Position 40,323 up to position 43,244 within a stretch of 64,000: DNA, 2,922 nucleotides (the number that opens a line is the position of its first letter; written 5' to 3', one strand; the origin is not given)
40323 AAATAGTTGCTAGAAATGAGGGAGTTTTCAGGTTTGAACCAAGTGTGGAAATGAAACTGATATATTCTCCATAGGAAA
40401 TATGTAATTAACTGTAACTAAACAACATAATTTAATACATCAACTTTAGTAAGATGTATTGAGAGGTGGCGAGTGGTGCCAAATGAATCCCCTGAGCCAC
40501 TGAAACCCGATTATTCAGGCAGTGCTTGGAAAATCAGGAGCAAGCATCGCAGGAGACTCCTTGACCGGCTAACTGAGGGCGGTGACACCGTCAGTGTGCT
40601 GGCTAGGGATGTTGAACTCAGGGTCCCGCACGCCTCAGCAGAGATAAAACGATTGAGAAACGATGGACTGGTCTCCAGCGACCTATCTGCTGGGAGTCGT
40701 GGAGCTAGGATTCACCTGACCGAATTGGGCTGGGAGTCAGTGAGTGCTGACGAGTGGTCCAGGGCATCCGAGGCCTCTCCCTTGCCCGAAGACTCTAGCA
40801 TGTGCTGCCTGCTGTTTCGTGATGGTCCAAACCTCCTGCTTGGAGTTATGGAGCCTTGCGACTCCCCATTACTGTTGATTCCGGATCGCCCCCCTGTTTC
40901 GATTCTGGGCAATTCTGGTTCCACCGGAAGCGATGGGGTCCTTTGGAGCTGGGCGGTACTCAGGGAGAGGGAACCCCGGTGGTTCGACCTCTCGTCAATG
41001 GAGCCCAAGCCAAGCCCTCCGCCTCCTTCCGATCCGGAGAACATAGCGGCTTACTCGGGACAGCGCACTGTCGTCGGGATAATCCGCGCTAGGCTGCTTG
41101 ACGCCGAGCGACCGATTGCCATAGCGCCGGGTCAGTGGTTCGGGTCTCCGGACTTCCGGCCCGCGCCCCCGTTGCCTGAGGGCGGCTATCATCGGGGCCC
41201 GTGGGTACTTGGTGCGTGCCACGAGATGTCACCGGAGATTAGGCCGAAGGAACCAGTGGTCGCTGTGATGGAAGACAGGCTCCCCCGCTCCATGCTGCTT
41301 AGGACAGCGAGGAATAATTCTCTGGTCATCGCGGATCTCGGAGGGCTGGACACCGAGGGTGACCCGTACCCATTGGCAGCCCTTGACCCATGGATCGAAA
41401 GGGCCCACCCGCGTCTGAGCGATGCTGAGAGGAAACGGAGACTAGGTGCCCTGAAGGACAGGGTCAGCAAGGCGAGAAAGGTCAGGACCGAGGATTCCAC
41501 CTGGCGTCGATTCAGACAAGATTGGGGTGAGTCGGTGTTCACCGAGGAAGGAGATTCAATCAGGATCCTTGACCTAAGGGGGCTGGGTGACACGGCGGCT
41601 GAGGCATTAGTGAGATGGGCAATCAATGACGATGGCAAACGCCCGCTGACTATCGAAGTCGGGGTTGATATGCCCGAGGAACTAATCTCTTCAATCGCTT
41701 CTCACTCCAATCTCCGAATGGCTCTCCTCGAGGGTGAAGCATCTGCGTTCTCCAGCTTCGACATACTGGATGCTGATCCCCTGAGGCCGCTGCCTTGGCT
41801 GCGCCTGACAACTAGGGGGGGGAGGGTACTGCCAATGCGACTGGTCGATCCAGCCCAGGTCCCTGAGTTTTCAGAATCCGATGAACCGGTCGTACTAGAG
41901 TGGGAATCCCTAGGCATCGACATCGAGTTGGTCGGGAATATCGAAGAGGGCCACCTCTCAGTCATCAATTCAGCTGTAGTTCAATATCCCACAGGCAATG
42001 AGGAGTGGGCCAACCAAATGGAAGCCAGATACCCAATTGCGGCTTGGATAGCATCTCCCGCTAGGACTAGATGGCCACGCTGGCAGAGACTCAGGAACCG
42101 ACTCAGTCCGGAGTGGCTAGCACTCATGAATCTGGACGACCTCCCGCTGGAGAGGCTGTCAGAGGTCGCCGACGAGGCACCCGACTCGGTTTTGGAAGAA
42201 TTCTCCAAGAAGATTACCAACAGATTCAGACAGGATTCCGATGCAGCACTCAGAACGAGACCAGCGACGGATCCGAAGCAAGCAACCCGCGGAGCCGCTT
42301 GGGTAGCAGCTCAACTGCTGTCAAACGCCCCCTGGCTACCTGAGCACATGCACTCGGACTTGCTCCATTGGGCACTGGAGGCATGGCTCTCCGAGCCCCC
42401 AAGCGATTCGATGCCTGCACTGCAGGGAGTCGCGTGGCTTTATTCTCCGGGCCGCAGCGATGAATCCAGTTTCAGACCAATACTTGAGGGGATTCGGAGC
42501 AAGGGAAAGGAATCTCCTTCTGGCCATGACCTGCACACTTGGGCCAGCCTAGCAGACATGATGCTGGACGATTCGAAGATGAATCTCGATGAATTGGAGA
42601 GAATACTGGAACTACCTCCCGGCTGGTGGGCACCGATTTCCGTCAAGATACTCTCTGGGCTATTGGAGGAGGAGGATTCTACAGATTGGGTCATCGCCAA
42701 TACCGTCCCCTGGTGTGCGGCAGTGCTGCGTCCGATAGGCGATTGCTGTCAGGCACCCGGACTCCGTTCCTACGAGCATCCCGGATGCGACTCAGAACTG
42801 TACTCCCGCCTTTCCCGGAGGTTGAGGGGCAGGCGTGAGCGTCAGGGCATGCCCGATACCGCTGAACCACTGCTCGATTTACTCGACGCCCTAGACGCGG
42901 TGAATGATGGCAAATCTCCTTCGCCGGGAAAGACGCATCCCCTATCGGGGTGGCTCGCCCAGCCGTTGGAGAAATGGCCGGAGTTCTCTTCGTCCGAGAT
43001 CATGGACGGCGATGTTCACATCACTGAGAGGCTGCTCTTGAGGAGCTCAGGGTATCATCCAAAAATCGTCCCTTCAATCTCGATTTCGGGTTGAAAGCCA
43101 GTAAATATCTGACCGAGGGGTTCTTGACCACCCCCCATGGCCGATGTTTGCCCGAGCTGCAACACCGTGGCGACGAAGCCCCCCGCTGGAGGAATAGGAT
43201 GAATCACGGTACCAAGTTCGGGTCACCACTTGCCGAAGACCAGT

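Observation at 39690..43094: Insertion-like block: two tandem paralogous small wHTH genes, AT-rich spacer, and an 873-aa orphan protein sharing the same wHTH N-terminus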

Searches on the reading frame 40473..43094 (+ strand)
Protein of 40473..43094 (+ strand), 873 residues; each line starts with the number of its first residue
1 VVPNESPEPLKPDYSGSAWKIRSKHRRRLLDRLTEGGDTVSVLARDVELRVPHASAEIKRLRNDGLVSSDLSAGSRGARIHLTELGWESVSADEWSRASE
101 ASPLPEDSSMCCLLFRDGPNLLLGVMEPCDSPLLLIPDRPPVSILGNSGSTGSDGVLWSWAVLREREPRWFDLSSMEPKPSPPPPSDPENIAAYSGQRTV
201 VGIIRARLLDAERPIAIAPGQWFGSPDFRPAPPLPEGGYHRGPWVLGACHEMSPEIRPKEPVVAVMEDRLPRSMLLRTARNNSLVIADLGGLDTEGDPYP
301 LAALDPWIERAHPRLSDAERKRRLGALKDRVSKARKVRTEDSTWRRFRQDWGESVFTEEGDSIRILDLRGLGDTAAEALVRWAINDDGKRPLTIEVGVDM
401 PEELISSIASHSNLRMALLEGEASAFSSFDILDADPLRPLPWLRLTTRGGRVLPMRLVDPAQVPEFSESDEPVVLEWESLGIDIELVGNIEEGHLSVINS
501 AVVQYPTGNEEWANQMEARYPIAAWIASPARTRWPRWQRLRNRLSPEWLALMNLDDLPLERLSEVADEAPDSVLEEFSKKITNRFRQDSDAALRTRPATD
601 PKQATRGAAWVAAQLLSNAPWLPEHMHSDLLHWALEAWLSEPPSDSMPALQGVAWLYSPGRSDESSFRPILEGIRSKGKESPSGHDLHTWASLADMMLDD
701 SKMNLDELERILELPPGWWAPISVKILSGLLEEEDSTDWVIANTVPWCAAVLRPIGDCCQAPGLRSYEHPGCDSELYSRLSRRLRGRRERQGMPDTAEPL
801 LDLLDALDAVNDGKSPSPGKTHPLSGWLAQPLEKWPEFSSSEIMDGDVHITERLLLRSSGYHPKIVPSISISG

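Call 3: search_protein_families(library=pfam, proteins=[window:40473-43094:+], max_evalue=0.1)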
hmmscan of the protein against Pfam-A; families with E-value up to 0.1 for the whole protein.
window:40473-43094:+ (873 aa): 2 families
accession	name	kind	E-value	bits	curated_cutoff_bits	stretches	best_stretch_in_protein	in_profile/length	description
PF12840.13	HTH_20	-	0.0041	17.5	27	1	23-67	3-48/51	Helix-turn-helix domain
PF01022.26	HTH_5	-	0.0091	16.3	22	1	24-69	2-47/47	Bacterial regulatory protein, arsR family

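Call 6: search_solved_structures(query=window:40473-43094:+, max_evalue=1, show_alignments=2)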
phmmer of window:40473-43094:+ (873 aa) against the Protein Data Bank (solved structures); distinct sequences matched with E-value up to 1: 10.
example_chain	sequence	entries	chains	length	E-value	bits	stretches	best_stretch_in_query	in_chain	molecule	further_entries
9h9y_A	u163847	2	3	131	0.44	11.6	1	49-100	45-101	Transcriptional regulator, PadR-like family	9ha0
3f8b_A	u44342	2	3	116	0.49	11.4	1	49-100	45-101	Transcriptional regulator, PadR-like family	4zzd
6i8n_A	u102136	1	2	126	0.52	11.4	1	48-100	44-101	Transcriptional regulator, PadR-like family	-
9g51_A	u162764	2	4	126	0.52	11.3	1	48-100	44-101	Transcriptional regulator, PadR-like family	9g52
9h9w_A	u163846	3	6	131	0.53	11.3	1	49-100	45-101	Transcriptional regulator, PadR-like family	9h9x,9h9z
7qz5_A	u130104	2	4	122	0.55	11.3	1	49-100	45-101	Transcriptional regulator, PadR-like family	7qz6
3f8c_A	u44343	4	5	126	0.58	11.2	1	49-100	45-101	Transcriptional regulator, PadR-like family | Transcriptional regulator PadR family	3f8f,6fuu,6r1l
8qdf_A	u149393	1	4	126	0.84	10.7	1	49-100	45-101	Transcriptional regulator, PadR-like family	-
9gkr_A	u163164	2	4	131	0.87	10.6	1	52-100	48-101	Transcriptional regulator, PadR-like family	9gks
8qdh_A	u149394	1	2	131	0.99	10.4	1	49-100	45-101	Transcriptional regulator, PadR-like family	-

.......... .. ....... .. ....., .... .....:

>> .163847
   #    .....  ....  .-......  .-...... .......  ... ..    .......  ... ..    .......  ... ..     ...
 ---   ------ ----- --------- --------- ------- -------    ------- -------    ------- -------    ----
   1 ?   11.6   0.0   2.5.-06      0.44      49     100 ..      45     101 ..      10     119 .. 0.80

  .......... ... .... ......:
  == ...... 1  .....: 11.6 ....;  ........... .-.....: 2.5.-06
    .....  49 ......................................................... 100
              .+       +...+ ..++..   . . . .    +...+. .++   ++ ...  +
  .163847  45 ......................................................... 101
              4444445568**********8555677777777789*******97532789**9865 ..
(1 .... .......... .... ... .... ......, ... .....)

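Call 9: find_homologous_proteins(query=window:40473-43094:+, max_evalue=0.001)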
Query window:40473-43094:+ (873 aa): 304 proteins with E <= 0.001 among 8000 candidates; the best 120 are listed.
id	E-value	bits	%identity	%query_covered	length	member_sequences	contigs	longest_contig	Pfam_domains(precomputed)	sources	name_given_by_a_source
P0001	0.0e+0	1866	94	100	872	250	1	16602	-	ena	-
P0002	0.0e+0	1742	88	100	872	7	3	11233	-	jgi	-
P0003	0.0e+0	1741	87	100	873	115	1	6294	-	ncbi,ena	-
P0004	0.0e+0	1737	87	100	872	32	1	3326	-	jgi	-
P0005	0.0e+0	1639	83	99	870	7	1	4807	-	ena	-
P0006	0.0e+0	1621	82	99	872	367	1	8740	-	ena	-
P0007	0.0e+0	1462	73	100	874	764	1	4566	-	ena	-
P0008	0.0e+0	1445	72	100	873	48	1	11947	-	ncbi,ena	-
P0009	0.0e+0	1196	62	100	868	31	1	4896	PF01022.27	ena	-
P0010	0.0e+0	1195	63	98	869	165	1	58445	PF01022.27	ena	-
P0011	0.0e+0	1194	62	100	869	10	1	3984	-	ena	-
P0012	0.0e+0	1183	62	100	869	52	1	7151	PF01022.27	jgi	-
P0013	0.0e+0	1174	61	99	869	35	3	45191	PF01022.27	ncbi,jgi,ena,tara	tara:strand:- start:4492 stop:7101 length:2610 start_codon:yes stop_codon:yes gene_type:complete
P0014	0.0e+0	1171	61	99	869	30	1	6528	PF01022.27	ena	-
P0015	0.0e+0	1170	60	100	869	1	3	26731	PF01022.27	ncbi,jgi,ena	-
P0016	0.0e+0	1169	60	100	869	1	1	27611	PF01022.27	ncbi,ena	-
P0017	0.0e+0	1168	62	98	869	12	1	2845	PF01022.27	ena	-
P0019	0.0e+0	1163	61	100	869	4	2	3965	PF01022.27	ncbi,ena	-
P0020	0.0e+0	1158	60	98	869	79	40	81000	PF01022.27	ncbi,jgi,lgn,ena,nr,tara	ncbi:MAG: ArsR family transcriptional regulator [Candidatus Thermoplasmatota archaeon]|jgi:DNA-bindi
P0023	0.0e+0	1093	55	99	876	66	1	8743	-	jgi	jgi:hypothetical protein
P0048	0.0e+0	1065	56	97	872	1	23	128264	-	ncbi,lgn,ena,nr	ncbi:MAG: hypothetical protein CND66_01280 [Marine Group II euryarchaeote MED-G37]|nr:MAG: hypotheti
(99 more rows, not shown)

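Call 11: find_encoding_contigs(protein=P0048, flank=8000, max_places=2)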
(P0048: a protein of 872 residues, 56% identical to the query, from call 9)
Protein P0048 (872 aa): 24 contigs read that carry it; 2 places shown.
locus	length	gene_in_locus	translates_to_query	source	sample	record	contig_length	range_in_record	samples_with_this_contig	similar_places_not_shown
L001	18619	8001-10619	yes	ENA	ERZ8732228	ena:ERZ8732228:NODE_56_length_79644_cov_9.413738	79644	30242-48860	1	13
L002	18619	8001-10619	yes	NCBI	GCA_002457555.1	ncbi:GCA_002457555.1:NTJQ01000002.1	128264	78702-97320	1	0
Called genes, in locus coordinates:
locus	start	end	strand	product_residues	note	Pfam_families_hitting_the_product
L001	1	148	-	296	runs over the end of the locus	PF01210:NAD_Gly3P_dh_N, PF02737:3HCDH_N, PF03446:NAD_binding_2 (weak), PF00725:3HCDH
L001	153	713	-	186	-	-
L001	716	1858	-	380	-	PF05138:PaaA_PaaC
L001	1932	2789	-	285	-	PF00378:ECH_1, PF16113:ECH_2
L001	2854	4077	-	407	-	PF13450:NAD_binding_8 (weak)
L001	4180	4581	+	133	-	PF02391:MoaE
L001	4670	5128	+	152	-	PF01967:MoaC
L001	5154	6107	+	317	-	PF03320:FBPase_glpX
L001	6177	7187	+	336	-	PF00274:Glycolytic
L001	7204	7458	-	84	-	PF12976:DUF3860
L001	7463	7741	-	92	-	PF12976:DUF3860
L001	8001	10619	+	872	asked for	-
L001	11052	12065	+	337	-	PF01467:CTP_transf_like (weak), PF04019:DUF359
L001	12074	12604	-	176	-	-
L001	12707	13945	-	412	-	PF05673:DUF815 (faint), PF13191:AAA_16, PF13401:AAA_22, PF00004:AAA, PF22606:Cdc6-ORC-like_ATPase_lid (weak), PF22703:Cdc6_lid, PF09079:WHD_Cdc6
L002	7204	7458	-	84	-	PF12976:DUF3860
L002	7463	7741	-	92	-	PF12976:DUF3860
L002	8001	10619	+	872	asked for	-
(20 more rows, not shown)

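Call 12: find_encoding_contigs(protein=P0020, flank=8000, max_places=2)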
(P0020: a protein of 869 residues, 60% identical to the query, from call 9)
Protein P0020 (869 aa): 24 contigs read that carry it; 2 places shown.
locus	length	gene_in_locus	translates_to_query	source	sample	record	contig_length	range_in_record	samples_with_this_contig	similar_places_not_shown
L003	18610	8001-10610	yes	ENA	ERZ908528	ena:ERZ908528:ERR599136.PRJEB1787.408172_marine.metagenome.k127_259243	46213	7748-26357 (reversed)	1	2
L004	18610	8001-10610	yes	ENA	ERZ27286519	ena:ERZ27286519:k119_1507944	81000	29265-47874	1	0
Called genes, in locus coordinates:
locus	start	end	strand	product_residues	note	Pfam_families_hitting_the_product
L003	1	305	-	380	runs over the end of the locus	PF05138:PaaA_PaaC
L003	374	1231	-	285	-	PF00378:ECH_1, PF16113:ECH_2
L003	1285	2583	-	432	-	PF13450:NAD_binding_8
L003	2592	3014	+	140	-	PF02391:MoaE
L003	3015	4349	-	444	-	PF01593:Amino_oxidase (faint), PF13450:NAD_binding_8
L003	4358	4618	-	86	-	PF12797:Fer4_2 (faint), PF12837:Fer4_6 (faint), PF14697:Fer4_21 (weak), PF12838:Fer4_7 (weak)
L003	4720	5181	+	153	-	PF01967:MoaC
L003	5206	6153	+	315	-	PF03320:FBPase_glpX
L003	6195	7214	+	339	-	PF00274:Glycolytic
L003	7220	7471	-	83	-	PF12976:DUF3860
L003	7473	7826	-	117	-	PF12976:DUF3860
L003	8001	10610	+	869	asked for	PF01022:HTH_5 (faint)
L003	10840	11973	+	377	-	PF01467:CTP_transf_like, PF04019:DUF359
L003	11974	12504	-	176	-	-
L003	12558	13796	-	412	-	PF13191:AAA_16, PF13401:AAA_22, PF00004:AAA, PF22606:Cdc6-ORC-like_ATPase_lid (weak), PF22703:Cdc6_lid, PF09079:WHD_Cdc6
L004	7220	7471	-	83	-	PF12976:DUF3860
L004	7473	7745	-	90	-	PF12976:DUF3860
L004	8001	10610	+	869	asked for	PF01022:HTH_5 (faint)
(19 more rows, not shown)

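Call 20: find_encoding_contigs(protein=P0008, flank=6000, max_places=1)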
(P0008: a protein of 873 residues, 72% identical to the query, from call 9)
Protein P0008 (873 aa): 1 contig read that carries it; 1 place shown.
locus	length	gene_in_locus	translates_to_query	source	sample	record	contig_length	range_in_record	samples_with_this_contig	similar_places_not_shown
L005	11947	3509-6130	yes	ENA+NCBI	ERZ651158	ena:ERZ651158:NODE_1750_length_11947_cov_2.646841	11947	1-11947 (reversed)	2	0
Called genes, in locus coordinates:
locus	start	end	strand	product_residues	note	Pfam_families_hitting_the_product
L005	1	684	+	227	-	?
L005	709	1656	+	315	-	PF03320:FBPase_glpX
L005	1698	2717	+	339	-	PF00274:Glycolytic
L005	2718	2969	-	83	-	PF12976:DUF3860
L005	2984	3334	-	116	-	PF12976:DUF3860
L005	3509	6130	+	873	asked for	-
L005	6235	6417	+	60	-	-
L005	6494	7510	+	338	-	PF01467:CTP_transf_like, PF04019:DUF359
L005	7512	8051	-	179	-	-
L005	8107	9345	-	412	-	PF13191:AAA_16, PF00004:AAA (weak), PF13401:AAA_22, PF22606:Cdc6-ORC-like_ATPase_lid (weak), PF22703:Cdc6_lid, PF09079:WHD_Cdc6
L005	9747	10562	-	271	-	PF23023:Anti-Pycsar_Apyc1, PF00753:Lactamase_B (weak), PF12706:Lactamase_B_2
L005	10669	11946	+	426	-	?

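Call 21: find_encoding_contigs(protein=P0023, flank=6000, max_places=1)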
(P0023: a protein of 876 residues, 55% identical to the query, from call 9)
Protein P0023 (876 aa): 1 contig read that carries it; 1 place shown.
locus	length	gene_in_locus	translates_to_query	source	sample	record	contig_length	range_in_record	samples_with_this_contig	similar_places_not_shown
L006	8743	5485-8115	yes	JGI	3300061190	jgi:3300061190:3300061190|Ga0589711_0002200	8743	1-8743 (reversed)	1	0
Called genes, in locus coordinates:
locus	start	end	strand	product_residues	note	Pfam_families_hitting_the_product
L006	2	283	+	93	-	?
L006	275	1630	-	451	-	PF01593:Amino_oxidase (weak), PF13450:NAD_binding_8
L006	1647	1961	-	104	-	PF12837:Fer4_6 (faint), PF00037:Fer4 (faint), PF12797:Fer4_2 (faint), PF14697:Fer4_21 (weak), PF12838:Fer4_7 (weak)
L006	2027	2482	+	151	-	PF01967:MoaC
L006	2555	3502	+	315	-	PF03320:FBPase_glpX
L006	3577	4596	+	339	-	PF00274:Glycolytic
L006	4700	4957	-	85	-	PF12976:DUF3860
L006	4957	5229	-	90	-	PF12976:DUF3860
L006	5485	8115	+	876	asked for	-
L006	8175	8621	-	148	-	-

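Call 33: search_protein_representatives(alignment_id=A1)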
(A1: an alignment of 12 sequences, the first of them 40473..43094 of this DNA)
Query: 12 sequences, 872 profile positions. Proteins with E-value up to 0.001 (for the whole library): 188; up to 1e-10: 131; up to 1e-30: 75. The best 150 are listed.
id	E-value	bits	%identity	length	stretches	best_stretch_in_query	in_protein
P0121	0.0e+00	1135.1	-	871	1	1-867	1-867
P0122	0.0e+00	1039.5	-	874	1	11-866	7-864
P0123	4.1e-199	680.3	-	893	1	10-868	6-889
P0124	3.8e-195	667.1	-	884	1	16-868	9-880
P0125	1.0e-173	596.3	-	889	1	3-866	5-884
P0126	9.8e-173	593.0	-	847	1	14-861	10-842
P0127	2.4e-170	585.0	-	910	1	13-871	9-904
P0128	1.5e-163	562.6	-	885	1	17-869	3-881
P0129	6.3e-159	547.3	-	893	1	6-868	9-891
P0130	4.3e-156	537.9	-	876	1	16-869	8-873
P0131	1.1e-150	520.0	-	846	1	50-866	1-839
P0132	4.0e-150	518.2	-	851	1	17-869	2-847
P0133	1.8e-147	509.4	-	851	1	32-866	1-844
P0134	5.9e-147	507.7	-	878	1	11-865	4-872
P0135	3.4e-143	495.2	-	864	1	18-869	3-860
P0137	1.8e-119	416.7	-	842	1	17-851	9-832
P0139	3.7e-105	369.4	-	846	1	16-851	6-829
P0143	3.0e-96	339.9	-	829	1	18-856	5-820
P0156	4.6e-71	256.6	-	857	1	15-869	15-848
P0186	8.7e-38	146.5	-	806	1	20-859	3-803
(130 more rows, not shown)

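Call 35: predict_structure(alignment_id=A1)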
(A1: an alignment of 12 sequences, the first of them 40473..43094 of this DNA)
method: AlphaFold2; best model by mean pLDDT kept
length: 873 residues; sequences in the alignment: 12
mean_pLDDT: 59.9   pTM: 0.44
mean pLDDT of the five models: 59.9, 56.4, 54.4, 53.2, 50.9
residues with pLDDT >= 90: 39; 70-90: 320; 50-70: 201; < 50: 313
segments of 3 or more residues with pLDDT < 50: 1-19, 72-75, 95-110, 127-167, 171-177, 184-192, 195-198, 207-209, 211-296, 416-477, 479-481, 831-873
pLDDT, mean of each block of 10 residues (from residue 1): 31 38 73 67 75 80 78 55 68 46 34 56 49 27 25 25 38 48 46 50 53 41 37 24 28 24 29 29 23 46 81 79 79 56 77 71 55 72 64 51 53 45 37 41 42 38 29 41 50 59 74 82 85 87 82 84 89 85 84 86 91 91 82 91 90 80 70 89 87 85 75 81 77 66 61 69 82 72 76 65 70 60 56 43 41 39 30 27
secondary structure, 60 per line:
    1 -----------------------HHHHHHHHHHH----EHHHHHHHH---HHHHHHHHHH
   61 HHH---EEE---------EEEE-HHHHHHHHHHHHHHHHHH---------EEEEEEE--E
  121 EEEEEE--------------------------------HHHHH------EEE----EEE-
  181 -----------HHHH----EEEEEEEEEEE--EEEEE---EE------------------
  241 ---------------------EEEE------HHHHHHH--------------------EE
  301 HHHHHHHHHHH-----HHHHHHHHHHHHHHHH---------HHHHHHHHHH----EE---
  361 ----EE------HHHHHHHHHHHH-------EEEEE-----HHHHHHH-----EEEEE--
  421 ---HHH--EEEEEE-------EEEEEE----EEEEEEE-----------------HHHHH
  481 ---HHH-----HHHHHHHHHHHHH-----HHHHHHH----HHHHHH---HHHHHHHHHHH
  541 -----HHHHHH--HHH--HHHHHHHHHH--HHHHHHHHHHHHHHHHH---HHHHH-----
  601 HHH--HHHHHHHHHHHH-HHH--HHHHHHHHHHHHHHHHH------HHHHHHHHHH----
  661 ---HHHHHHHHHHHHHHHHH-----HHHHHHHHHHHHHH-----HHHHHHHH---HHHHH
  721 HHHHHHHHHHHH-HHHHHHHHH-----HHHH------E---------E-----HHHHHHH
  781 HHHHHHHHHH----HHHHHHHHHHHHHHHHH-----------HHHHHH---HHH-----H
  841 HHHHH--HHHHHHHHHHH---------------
elements in order (helices of 4 or more, strands of 3 or more residues): H24-34 H40-47 H51-63 E67-69 E79-82 H84-101 E111-117 E120-126 H159-163 E170-172 E177-179 H192-195 E200-210 E213-217 E262-265 H272-278 H301-311 H317-332 H342-351 H373-384 E392-396 H402-408 E414-418 E429-434 E442-447 E452-458 H476-480 H492-504 H510-516 H521-526 H530-540 H546-551 H559-568 H571-587 H591-595 H606-617 H624-640 H647-656 H664-680 H686-699 H705-712 H716-732 H734-742 H748-751 H774-790 H795-811 H823-828 H840-845 H848-858
